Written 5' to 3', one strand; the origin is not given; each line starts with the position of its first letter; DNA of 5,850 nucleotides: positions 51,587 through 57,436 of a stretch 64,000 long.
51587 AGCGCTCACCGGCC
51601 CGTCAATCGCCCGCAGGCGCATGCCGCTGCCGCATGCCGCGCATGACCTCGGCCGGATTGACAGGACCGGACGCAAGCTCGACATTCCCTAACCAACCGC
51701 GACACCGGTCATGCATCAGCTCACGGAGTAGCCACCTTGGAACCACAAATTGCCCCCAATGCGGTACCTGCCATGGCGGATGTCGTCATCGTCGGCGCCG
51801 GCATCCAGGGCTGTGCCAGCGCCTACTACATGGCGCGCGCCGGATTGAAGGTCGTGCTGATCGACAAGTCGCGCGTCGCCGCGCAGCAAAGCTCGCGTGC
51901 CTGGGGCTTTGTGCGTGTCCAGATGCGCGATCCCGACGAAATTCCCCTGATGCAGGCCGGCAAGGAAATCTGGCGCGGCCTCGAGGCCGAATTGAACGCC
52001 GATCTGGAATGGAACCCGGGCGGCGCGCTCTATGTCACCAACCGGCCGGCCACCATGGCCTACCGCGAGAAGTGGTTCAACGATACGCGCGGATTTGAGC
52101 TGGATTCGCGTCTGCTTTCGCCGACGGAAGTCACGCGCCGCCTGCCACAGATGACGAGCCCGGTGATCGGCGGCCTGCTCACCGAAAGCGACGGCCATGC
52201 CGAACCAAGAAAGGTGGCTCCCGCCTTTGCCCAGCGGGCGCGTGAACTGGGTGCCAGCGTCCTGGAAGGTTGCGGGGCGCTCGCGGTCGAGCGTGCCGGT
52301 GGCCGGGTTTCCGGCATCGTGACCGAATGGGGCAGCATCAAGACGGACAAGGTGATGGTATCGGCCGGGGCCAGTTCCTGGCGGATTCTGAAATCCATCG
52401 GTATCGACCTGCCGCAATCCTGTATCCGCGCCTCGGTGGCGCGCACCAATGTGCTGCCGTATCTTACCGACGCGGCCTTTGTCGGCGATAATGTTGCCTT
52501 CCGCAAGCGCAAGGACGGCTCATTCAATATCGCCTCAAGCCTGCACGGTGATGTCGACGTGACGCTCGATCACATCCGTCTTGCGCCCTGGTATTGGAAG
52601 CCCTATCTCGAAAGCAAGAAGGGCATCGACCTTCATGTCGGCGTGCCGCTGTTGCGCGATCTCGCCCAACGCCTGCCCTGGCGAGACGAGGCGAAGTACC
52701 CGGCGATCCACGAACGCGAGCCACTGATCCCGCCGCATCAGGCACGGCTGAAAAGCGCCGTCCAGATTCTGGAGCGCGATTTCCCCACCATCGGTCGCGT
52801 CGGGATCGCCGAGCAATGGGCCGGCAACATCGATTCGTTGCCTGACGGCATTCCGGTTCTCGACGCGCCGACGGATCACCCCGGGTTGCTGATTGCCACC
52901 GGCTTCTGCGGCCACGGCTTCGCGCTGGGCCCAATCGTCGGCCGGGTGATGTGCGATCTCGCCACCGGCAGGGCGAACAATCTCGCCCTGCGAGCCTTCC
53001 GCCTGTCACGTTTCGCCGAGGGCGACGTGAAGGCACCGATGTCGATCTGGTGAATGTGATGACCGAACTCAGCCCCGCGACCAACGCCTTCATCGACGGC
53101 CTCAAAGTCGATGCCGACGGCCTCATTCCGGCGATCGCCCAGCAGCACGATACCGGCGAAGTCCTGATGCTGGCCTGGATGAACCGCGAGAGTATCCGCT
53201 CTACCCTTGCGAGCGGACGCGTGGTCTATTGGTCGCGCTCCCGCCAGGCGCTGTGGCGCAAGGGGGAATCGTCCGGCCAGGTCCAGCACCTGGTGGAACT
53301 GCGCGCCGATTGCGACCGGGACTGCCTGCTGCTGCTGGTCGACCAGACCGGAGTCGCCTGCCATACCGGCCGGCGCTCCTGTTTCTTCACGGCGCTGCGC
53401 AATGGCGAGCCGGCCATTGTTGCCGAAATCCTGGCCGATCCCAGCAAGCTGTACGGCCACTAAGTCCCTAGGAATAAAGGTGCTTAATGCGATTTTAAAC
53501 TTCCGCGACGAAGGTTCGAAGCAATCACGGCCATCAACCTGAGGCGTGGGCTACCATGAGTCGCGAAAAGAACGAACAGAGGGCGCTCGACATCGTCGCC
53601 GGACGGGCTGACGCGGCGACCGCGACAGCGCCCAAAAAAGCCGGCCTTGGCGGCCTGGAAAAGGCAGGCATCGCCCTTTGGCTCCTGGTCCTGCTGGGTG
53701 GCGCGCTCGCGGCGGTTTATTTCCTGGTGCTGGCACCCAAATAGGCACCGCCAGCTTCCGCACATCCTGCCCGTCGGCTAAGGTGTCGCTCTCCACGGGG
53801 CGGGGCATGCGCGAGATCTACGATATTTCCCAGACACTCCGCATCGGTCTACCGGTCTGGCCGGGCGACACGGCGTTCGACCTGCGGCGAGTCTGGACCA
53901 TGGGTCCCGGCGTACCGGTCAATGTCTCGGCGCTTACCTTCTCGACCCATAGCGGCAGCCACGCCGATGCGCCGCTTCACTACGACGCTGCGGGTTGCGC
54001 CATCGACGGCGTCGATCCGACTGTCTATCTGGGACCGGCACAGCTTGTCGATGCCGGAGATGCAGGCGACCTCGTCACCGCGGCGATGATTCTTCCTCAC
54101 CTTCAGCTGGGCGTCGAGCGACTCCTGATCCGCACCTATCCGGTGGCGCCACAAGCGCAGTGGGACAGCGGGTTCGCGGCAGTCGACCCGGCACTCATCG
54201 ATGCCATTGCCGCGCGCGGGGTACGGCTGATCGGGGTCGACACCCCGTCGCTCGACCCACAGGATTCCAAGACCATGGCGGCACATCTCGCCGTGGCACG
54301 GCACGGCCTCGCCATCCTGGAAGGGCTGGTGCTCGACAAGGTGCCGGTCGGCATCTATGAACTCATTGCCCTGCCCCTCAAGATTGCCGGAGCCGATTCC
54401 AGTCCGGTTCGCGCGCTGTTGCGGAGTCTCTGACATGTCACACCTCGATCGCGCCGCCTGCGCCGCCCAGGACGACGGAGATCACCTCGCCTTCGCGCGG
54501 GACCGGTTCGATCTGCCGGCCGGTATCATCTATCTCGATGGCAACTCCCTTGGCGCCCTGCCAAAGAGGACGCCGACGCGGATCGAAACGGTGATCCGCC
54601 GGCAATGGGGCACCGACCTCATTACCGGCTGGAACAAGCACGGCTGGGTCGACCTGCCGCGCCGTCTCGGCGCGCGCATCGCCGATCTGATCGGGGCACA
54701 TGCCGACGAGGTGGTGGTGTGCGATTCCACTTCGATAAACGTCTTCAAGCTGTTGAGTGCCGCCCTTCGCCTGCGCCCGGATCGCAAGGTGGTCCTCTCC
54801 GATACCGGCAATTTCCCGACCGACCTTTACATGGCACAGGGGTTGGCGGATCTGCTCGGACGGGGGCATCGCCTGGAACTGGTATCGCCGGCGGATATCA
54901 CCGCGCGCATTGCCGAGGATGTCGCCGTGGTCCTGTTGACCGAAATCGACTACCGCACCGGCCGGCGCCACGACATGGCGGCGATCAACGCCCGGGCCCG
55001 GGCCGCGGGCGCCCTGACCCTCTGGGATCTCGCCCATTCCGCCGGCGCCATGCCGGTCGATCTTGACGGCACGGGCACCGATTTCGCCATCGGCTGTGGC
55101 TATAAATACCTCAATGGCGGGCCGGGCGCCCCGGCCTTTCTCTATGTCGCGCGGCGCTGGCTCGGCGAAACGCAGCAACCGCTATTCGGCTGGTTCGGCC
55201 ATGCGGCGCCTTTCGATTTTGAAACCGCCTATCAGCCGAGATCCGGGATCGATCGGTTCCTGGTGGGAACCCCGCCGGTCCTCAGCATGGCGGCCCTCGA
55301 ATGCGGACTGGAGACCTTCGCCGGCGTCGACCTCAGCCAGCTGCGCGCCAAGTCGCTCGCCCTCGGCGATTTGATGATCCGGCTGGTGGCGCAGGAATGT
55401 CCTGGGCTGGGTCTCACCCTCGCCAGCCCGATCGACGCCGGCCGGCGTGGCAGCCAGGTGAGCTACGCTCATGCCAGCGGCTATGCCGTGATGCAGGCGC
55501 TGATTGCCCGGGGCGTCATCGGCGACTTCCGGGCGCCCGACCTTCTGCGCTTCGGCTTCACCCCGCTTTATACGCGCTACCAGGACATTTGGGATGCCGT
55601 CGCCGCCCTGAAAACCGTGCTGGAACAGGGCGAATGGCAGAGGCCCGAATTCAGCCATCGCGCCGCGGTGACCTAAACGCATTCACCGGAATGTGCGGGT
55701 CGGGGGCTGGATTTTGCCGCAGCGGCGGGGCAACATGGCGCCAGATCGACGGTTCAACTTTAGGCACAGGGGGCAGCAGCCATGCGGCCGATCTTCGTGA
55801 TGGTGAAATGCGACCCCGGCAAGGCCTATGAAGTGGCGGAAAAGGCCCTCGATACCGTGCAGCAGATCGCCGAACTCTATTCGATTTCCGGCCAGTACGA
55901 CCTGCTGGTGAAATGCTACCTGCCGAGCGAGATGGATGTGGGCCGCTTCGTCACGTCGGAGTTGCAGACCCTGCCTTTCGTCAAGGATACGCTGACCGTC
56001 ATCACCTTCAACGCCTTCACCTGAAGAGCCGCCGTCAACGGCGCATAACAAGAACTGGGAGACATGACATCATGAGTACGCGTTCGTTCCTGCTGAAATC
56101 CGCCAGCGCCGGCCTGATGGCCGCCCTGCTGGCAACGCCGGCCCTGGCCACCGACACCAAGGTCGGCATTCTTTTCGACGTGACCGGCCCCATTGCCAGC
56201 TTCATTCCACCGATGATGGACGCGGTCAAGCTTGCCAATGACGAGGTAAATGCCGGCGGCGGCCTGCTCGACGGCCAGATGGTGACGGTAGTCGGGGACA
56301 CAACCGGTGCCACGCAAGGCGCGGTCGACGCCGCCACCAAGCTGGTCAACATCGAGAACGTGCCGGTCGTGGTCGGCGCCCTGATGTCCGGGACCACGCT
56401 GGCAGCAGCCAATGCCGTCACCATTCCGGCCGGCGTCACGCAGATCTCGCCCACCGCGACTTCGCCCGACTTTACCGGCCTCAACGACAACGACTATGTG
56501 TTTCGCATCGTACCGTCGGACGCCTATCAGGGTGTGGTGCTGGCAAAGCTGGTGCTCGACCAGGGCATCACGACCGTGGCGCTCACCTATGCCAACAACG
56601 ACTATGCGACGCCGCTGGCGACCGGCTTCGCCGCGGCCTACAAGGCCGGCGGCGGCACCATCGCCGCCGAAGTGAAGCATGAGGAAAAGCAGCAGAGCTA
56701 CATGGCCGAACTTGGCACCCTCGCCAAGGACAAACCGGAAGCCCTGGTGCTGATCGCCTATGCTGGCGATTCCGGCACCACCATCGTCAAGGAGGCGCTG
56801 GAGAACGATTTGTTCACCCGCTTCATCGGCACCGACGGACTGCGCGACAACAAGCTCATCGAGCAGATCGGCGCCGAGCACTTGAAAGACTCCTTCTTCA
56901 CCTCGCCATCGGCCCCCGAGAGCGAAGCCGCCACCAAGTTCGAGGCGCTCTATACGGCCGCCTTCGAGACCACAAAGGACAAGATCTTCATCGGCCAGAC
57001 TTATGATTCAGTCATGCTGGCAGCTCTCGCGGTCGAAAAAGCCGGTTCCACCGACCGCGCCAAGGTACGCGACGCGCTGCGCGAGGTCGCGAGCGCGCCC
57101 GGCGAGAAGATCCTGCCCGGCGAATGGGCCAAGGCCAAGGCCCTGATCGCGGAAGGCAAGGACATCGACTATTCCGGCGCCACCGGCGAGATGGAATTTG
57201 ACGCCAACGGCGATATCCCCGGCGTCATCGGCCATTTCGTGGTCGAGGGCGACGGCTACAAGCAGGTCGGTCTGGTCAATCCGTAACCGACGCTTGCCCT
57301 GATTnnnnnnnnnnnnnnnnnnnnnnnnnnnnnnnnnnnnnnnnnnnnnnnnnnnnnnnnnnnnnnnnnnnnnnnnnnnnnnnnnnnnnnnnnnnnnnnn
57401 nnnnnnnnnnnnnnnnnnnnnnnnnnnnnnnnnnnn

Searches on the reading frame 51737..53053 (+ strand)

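Call 77: search_protein_families(library=pfam, proteins=[window:51737-53053:+], max_evalue=0.0001)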
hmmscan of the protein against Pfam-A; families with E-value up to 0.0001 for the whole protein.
window:51737-53053:+ (438 aa): 9 families
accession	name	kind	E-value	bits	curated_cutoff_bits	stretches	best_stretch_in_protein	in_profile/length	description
PF01266.30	DAO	-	1.6e-60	205.9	27.9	1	15-408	1-353/353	FAD dependent oxidoreductase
PF00890.30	FAD_binding_2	-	2.5e-08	34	20.4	1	15-197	1-181/414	FAD binding domain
PF12831.13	FAD_oxidored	-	4.1e-07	30.1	27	1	15-196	1-126/416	FAD dependent oxidoreductase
PF01946.23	Thi4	-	1.2e-06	28.4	26.2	1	13-45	17-50/235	Thi4 family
PF13450.12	NAD_binding_8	-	4.3e-06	27.3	21.9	1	18-46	1-29/68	NAD(P)-binding Rossmann-like domain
PF01494.25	FAD_binding_3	-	5.7e-06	26.2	22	1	14-63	2-50/349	FAD binding domain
PF07992.20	Pyr_redox_2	-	6.4e-06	26.2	26.1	0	15-46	2-33/291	Pyridine nucleotide-disulphide oxidoreductase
PF05834.18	Lycopene_cycl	-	4.4e-05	23.2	23.4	1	15-88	1-71/380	Lycopene cyclase protein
PF01134.28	GIDA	-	7.3e-05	22.4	22.1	1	15-44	1-30/391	Glucose inhibited division protein A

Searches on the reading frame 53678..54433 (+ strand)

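Call 77: search_protein_families(library=pfam, proteins=[window:53678-54433:+], max_evalue=0.0001)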
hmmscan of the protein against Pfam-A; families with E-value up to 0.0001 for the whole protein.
window:53678-54433:+ (251 aa): 1 family
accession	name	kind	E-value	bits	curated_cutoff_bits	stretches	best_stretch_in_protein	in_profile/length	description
PF04199.19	Cyclase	-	1.5e-15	58.1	23.1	1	48-194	1-142/142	Putative cyclase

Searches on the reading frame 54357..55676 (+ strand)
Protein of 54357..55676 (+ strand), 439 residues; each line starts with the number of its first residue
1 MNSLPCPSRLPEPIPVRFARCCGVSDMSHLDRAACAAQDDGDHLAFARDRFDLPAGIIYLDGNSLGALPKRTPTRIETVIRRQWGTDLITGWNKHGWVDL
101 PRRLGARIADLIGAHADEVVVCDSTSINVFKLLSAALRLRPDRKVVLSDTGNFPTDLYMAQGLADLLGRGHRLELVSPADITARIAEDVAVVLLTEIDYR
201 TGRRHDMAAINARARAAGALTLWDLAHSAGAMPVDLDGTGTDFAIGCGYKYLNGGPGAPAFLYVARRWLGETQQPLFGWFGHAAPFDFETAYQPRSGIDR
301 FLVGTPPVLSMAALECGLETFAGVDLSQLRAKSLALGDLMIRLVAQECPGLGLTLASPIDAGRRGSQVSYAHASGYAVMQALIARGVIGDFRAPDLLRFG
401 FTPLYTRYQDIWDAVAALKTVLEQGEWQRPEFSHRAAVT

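Call 77: search_protein_families(library=pfam, proteins=[window:54357-55676:+], max_evalue=0.0001)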
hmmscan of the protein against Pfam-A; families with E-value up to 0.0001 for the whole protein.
window:54357-55676:+ (439 aa): 2 families
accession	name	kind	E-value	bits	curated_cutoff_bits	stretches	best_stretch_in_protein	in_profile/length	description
PF22580.2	KYNU_C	-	1.4e-37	128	27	1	329-418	1-90/90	Kynureninase C-terminal domain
PF00266.25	Aminotran_5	-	1.7e-16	60.6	21.5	1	107-382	51-328/371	Aminotransferase class-V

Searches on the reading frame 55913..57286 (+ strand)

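Call 77: search_protein_families(library=pfam, proteins=[window:55913-57286:+], max_evalue=0.0001)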
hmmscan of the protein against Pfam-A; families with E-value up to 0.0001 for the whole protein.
window:55913-57286:+ (457 aa): 3 families
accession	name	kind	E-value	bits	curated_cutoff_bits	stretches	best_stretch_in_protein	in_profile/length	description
PF13458.12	Peripla_BP_6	-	3.7e-47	162.1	31.7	1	83-393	3-312/343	Periplasmic binding protein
PF01094.35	ANF_receptor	-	1.3e-34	120.2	25.4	1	102-436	3-341/353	Receptor family ligand binding region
PF13433.12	Peripla_BP_5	-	2.9e-14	53.4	27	1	83-160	2-79/363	Periplasmic binding protein domain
